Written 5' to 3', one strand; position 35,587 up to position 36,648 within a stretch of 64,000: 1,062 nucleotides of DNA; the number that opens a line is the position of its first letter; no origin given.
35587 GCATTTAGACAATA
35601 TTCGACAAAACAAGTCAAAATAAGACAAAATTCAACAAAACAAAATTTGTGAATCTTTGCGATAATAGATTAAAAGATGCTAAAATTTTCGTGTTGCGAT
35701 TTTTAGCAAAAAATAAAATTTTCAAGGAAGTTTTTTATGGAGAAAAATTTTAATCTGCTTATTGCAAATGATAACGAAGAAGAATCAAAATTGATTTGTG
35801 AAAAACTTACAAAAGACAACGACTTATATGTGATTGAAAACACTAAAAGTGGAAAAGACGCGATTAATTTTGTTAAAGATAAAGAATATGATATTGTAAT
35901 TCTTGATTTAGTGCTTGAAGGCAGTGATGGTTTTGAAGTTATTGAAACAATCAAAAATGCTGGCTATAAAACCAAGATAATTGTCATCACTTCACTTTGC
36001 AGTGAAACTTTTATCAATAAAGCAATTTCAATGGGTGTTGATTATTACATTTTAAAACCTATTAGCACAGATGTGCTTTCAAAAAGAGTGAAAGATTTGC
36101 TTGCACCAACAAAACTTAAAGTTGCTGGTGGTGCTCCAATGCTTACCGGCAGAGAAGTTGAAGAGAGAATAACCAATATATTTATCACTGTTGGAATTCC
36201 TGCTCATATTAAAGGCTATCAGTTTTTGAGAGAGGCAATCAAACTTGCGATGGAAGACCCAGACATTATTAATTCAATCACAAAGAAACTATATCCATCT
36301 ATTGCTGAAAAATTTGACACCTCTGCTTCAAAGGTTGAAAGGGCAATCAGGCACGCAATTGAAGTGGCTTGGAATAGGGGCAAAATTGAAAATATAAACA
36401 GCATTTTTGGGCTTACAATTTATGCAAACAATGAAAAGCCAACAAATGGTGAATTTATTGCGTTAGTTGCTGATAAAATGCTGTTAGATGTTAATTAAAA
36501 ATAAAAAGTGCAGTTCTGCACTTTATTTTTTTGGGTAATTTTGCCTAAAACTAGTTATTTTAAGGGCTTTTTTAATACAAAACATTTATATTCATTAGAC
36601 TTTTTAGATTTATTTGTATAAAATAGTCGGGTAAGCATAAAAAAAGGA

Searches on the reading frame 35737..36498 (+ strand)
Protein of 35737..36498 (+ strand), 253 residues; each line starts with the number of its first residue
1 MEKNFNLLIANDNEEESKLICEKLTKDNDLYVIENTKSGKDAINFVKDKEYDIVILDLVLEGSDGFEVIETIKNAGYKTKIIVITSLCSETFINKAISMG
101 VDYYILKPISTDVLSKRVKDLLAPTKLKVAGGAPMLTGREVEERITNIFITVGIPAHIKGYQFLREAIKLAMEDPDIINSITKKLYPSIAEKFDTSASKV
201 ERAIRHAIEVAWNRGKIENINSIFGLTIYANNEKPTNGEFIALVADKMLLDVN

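Call 50: search_protein_families(library=pfam, proteins=[window:35737-36498:+], max_evalue=0.001)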
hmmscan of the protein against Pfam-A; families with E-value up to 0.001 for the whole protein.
window:35737-36498:+ (253 aa): 2 families
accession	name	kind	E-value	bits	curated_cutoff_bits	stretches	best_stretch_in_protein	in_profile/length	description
PF08769.17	Spo0A_C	-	1.4e-41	141.1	25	1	145-247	1-103/104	Sporulation initiation factor Spo0A C terminal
PF00072.30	Response_reg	-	3.8e-21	75.8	30.2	1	8-118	2-110/111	Response regulator receiver domain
